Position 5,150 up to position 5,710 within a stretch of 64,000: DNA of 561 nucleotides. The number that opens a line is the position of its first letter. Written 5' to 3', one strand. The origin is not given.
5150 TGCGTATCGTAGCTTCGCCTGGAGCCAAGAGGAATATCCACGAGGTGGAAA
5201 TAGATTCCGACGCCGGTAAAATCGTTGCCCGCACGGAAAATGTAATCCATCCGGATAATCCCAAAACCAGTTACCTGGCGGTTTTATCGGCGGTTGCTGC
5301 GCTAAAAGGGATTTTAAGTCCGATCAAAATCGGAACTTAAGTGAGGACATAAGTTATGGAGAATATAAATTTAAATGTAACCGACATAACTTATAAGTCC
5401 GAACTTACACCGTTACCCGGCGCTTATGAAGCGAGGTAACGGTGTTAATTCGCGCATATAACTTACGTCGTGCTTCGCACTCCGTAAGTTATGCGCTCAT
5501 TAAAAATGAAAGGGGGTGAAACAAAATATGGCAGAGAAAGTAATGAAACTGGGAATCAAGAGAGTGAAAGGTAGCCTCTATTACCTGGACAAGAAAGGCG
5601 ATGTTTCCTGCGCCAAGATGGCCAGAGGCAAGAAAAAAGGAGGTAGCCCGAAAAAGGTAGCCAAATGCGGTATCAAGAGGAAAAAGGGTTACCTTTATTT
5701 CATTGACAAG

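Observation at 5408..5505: Conserved multi-stem RNA leader shared by a small Lys-rich protein gene and exbB (second copy 11298-11460)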

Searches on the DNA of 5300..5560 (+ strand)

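Call 7: search_rna_families(source=window, start=5300, end=5560, threshold=evalue, max_evalue=10, show_alignments=3)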
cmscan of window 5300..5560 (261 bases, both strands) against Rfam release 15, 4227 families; matches with E-value up to 10: 6.
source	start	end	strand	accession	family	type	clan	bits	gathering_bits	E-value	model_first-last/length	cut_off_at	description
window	5380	5470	-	RF03720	MIR4228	Gene; miRNA;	-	17.2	180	0.15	1-152/152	no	MIR4228 microRNA precursor family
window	5318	5512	+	RF02881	MH_s25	Gene; sRNA;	-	16.3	114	0.68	1-207/207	no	Mesorhizobail RNA 25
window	5312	5380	+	RF02351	psRNA14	Gene; sRNA;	-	16.1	60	3.3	1-84/84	no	Proteobacteria sRNA psRNA14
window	5405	5453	+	RF02275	Hammerhead_HH9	Gene; ribozyme;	CL00010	15.5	52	0.33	1-77/77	no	Hammerhead ribozyme HH9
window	5327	5419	-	RF00019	Y_RNA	Gene;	-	14.8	38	1.9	1-96/96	no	Y RNA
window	5509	5560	+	RF02183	ST7-OT3_1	Gene; lncRNA;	-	14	50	6.6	1-57/79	3'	ST7 overlapping transcript 3 conserved region 1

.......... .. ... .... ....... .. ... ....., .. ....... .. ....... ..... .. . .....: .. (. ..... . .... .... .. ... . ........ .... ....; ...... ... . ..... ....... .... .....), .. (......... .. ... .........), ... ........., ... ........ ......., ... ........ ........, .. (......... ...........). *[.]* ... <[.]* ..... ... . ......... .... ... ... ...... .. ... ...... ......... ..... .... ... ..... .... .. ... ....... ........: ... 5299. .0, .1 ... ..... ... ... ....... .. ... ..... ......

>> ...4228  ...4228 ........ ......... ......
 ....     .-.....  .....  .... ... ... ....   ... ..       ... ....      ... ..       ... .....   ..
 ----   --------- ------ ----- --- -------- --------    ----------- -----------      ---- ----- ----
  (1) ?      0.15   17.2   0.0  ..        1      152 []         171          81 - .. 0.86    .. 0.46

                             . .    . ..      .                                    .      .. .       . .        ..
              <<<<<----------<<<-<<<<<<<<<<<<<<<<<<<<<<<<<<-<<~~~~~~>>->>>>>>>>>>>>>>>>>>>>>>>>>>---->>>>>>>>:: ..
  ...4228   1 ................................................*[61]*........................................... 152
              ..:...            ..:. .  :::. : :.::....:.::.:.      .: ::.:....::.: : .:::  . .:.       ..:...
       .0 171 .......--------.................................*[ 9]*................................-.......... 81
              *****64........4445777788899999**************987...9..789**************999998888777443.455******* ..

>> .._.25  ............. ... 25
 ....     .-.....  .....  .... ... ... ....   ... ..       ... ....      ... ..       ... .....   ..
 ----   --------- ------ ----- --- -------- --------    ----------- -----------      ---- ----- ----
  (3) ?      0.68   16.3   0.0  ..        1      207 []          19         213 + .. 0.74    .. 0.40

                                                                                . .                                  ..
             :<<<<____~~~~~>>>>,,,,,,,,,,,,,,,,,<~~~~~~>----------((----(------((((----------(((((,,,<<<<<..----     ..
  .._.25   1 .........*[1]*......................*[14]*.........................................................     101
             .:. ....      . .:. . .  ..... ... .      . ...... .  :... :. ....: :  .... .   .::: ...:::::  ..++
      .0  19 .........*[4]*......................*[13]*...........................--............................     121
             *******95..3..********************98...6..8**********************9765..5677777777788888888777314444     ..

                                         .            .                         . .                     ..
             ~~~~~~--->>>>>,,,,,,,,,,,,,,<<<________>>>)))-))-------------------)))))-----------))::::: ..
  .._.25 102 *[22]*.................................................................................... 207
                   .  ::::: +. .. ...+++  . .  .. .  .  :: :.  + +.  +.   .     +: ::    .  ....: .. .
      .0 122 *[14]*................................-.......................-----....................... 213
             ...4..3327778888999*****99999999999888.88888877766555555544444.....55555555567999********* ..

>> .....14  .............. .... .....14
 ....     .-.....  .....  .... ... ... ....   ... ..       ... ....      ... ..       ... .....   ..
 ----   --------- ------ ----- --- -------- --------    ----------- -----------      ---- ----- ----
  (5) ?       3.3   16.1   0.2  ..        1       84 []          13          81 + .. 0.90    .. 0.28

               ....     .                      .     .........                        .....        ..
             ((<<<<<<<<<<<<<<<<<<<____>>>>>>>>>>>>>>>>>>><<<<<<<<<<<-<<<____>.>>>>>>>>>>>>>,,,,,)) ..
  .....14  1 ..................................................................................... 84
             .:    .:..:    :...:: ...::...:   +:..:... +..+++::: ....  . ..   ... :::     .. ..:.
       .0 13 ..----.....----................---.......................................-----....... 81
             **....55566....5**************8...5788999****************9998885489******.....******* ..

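Call 31: build_rna_model(alignment_id=A2, structure=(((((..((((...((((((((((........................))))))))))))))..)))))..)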
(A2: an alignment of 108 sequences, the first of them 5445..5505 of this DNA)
Model R1 built from alignment A2 (108 sequences, 71 columns); structure: as given.
model positions 61; base pairs 19; branch points 0; effective number of sequences 3.93; information 0.916 bits per position. Calibrated on 0.2 Mb of random sequence (short: E-values are rough).
structure used (alignment columns):
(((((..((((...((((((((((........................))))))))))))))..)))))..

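Call 32: search_with_rna_model(model_id=R1, source=window, filters=off, max_evalue=10, show_alignments=8)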
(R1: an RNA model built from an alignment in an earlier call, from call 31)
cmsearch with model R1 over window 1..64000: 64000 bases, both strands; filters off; matches with E-value up to 10: 8.
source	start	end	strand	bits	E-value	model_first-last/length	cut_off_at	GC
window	5445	5505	+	81.1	8.4e-18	1-61/61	no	0.41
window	36161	36218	-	72.8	1.2e-15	1-61/61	no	0.38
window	5336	5407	-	44.9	1.8e-08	1-61/61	no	0.29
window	5443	5503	-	29.7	0.00015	1-61/61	no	0.43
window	36163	36220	+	18.7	0.1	1-61/61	no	0.4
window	11361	11454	+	16.6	0.37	5-55/61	no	0.56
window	20043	20064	+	16.2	0.46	1-61/61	no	0.32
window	50535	50602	-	16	0.52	1-61/61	no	0.44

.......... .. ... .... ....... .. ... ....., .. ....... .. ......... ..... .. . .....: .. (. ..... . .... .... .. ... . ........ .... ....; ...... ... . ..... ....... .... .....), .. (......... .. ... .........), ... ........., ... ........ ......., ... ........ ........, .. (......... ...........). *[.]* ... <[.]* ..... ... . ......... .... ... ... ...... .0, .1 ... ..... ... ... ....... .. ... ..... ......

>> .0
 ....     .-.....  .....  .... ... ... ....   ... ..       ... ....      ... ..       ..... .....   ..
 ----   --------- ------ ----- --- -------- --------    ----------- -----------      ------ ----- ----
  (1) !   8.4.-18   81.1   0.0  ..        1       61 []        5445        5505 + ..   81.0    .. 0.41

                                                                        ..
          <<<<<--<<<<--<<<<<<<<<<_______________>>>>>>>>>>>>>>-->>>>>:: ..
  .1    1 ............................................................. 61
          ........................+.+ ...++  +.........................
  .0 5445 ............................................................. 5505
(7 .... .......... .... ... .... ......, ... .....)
